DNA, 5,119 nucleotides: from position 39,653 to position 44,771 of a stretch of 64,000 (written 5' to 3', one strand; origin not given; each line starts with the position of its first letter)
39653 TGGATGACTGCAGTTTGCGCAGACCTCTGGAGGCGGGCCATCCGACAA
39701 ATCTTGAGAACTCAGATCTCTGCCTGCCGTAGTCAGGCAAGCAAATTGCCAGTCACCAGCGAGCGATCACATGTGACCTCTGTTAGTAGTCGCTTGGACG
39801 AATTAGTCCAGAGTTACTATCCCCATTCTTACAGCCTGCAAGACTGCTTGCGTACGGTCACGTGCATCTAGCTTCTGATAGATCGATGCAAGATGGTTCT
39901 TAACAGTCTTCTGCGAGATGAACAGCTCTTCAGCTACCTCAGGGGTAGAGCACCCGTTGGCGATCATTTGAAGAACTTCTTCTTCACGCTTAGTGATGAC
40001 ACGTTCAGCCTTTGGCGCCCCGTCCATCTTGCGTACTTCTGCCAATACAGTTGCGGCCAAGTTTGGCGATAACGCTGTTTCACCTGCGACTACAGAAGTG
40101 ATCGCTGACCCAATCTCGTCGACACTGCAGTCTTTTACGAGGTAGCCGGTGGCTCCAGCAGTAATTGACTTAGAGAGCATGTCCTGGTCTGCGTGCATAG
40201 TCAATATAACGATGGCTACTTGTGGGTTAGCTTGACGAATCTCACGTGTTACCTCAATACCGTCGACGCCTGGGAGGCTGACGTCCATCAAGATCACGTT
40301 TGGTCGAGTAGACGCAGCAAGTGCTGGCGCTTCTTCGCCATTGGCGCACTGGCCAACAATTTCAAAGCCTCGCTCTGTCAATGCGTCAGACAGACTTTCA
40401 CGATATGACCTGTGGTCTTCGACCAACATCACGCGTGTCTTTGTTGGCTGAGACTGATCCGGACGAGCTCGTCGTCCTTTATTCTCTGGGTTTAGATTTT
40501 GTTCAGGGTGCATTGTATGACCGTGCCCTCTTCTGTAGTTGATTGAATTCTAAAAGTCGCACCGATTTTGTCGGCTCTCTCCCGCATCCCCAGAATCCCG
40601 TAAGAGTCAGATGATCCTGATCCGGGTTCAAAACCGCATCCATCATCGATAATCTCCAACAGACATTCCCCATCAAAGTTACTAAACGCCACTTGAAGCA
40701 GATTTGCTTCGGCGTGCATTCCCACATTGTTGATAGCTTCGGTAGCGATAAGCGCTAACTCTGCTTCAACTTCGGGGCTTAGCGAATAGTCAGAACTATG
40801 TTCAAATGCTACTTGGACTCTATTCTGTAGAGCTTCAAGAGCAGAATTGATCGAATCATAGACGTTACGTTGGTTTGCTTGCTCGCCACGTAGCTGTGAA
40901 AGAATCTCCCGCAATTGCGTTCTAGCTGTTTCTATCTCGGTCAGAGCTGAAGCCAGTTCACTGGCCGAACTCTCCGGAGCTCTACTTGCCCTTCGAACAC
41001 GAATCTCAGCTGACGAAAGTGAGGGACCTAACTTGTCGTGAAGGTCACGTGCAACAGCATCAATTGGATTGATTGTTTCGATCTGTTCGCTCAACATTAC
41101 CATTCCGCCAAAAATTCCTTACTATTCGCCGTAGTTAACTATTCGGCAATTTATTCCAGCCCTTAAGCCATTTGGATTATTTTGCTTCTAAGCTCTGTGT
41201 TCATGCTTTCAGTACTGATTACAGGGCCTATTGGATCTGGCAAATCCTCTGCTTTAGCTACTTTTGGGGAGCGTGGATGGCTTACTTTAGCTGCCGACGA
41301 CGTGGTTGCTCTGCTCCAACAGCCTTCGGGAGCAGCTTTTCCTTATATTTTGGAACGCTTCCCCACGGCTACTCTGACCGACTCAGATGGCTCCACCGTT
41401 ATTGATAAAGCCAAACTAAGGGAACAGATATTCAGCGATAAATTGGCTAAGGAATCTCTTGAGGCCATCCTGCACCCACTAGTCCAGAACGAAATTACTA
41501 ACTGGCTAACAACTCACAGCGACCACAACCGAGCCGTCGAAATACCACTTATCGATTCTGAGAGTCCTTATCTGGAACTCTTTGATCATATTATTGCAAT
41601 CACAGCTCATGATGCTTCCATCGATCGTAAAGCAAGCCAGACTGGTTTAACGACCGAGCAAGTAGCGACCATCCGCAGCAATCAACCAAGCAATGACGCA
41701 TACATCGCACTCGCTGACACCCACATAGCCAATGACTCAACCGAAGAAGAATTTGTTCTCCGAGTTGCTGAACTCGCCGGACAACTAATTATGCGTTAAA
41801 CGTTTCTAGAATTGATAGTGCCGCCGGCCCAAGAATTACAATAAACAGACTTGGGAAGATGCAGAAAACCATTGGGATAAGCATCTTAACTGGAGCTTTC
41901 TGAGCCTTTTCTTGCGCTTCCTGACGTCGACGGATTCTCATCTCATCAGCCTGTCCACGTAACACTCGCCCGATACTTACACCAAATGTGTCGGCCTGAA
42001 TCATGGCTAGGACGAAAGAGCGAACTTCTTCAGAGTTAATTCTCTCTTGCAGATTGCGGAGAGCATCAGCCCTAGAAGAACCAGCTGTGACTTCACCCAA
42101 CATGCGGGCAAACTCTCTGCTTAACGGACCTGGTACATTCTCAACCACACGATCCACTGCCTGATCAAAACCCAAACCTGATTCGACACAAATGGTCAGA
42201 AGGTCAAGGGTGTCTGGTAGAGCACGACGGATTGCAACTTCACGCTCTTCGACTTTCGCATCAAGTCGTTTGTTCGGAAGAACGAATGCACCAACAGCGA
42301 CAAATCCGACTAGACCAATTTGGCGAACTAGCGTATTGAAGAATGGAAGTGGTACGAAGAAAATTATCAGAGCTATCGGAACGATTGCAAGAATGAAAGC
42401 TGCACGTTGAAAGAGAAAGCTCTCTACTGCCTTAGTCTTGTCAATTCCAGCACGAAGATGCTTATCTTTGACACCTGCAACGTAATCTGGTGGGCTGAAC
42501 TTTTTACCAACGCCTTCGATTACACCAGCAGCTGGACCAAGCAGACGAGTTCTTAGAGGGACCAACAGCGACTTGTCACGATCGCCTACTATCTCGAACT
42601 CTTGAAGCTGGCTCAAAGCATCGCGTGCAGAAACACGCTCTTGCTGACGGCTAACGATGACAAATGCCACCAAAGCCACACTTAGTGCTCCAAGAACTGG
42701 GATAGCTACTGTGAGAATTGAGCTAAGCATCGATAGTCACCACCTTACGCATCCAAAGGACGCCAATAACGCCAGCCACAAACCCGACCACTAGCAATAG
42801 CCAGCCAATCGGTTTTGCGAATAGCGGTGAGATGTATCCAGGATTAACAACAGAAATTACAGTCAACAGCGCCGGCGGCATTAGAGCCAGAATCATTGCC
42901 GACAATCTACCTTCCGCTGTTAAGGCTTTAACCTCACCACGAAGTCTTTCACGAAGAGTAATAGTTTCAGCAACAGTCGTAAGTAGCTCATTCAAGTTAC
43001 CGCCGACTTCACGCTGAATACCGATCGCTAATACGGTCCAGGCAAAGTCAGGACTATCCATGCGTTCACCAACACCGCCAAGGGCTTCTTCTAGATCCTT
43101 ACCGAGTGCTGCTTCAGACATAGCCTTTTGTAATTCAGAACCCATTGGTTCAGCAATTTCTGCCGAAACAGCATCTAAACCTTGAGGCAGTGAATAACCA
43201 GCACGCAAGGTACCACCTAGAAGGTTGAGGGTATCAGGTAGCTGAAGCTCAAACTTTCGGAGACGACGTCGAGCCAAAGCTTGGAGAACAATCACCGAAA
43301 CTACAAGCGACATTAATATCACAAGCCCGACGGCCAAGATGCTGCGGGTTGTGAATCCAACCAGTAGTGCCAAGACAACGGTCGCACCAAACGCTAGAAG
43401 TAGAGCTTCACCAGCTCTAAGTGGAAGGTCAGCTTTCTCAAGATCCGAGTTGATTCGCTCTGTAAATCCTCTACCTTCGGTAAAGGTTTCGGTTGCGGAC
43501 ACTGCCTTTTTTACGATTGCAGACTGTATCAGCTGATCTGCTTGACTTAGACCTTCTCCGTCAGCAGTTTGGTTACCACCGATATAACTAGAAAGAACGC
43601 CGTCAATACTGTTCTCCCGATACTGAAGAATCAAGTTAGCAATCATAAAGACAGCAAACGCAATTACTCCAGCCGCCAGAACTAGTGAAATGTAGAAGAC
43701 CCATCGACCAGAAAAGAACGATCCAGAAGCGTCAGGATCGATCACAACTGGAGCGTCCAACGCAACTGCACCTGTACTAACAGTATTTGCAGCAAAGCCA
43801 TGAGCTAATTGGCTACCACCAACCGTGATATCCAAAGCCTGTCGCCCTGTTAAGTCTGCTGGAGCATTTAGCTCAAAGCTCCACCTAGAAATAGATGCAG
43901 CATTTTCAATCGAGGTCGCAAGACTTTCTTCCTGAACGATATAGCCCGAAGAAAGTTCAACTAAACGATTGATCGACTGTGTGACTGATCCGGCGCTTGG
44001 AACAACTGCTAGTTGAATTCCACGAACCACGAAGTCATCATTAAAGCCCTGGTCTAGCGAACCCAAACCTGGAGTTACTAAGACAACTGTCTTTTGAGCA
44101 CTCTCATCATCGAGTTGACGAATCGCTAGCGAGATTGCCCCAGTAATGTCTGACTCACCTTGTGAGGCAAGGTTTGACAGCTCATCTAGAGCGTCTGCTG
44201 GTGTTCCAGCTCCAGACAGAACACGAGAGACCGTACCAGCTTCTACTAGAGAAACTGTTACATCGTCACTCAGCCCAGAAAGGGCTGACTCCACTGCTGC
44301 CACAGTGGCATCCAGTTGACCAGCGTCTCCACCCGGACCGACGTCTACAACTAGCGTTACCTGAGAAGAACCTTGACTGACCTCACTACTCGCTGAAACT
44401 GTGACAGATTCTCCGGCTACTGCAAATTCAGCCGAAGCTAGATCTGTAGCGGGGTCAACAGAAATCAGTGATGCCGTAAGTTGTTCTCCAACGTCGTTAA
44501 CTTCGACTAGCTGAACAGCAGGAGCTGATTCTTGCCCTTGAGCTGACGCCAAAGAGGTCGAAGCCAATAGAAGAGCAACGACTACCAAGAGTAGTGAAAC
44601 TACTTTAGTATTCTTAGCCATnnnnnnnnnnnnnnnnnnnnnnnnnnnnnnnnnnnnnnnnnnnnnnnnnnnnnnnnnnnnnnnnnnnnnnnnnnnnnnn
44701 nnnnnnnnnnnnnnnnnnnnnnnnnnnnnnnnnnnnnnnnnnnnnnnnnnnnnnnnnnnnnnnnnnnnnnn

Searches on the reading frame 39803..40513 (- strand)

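Call 47: search_protein_families(library=pfam, proteins=[window:39803-40513:-], max_evalue=0.001)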
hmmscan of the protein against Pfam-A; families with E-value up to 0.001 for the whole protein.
window:39803-40513:- (236 aa): 5 families
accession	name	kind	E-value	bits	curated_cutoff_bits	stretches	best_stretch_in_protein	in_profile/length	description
PF00072.30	Response_reg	-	6.2e-29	100.9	30.2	1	28-138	1-110/111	Response regulator receiver domain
PF00196.25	GerE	-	4.3e-21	74.7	23.5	1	172-225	2-55/57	Bacterial regulatory proteins, luxR family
PF08281.18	Sigma70_r4_2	-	4.8e-05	23.4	25.7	1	175-213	13-52/54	Sigma-70, region 4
PF13556.12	HTH_30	-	0.0007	19.8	27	0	183-215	8-40/59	PucR C-terminal helix-turn-helix domain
PF14493.12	HTH_40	-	0.00085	20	27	0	178-219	3-44/89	Helix-turn-helix domain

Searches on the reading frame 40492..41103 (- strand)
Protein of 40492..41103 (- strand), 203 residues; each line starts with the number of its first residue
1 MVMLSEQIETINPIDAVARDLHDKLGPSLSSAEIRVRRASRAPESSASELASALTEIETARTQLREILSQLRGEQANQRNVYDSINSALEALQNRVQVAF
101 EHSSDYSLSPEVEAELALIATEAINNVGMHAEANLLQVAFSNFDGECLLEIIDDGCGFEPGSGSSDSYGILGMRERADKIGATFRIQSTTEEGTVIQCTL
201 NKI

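Call 47: search_protein_families(library=pfam, proteins=[window:40492-41103:-], max_evalue=0.001)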
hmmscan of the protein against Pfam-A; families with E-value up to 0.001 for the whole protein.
window:40492-41103:- (203 aa): 3 families
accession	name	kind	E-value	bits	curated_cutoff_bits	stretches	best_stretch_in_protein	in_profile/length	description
PF07730.19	HisKA_3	-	9.9e-09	36.1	24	1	17-74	5-66/68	Histidine kinase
PF02518.31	HATPase_c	-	2.2e-05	25.3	26.4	1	113-200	3-107/111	Histidine kinase-, DNA gyrase B-, and HSP90-like ATPase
PF13581.12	HATPase_c_2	-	2.4e-05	24.8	27.4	1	87-165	3-97/127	Histidine kinase-like ATPase domain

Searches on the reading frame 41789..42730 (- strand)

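Call 46: search_protein_families(library=ncbifam, proteins=[window:41789-42730:-], max_evalue=0.001)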
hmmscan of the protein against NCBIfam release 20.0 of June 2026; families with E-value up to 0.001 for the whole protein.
window:41789-42730:- (313 aa): 0 families

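Call 47: search_protein_families(library=pfam, proteins=[window:41789-42730:-], max_evalue=0.001)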
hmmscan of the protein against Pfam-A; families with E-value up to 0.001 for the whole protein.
window:41789-42730:- (313 aa): 1 family
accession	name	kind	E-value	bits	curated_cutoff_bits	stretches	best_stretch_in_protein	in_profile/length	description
PF00482.28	T2SSF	-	5.1e-23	81.8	25.2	1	175-300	2-124/125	Type II secretion system (T2SS), protein F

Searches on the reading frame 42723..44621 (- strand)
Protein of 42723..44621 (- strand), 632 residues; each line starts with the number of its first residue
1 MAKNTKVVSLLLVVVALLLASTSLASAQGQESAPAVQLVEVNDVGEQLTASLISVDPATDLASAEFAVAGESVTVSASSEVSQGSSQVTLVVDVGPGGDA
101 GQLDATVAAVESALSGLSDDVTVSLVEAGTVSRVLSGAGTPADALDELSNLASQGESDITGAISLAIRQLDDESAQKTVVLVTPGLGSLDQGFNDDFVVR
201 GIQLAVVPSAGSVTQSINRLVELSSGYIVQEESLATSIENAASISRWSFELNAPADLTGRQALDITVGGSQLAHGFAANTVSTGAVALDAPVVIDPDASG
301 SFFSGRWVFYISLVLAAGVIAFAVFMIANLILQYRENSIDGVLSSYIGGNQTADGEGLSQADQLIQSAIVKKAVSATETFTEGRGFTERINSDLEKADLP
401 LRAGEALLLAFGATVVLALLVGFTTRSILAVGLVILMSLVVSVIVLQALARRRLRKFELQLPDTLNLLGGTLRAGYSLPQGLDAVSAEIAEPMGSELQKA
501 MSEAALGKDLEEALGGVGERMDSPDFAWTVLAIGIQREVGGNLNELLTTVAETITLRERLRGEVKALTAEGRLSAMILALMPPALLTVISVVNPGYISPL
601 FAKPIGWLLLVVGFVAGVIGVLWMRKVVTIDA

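Call 46: search_protein_families(library=ncbifam, proteins=[window:42723-44621:-], max_evalue=0.001)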
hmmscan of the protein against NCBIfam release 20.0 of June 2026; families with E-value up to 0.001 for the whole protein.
window:42723-44621:- (632 aa): 1 family
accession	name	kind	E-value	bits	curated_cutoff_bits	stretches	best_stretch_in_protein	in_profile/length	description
NF046075.1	UpsF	equivalog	7.8e-06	24.9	400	1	413-579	269-429/484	membrane pilin protein UpsF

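Call 47: search_protein_families(library=pfam, proteins=[window:42723-44621:-], max_evalue=0.001)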
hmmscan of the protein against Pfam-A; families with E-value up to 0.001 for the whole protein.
window:42723-44621:- (632 aa): 2 families
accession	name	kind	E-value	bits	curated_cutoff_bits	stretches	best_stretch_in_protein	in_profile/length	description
PF00482.28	T2SSF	-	8.2e-18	65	25.2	1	465-589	2-123/125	Type II secretion system (T2SS), protein F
PF13519.12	VWA_2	-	5e-06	27.5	27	1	90-183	3-104/107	von Willebrand factor type A domain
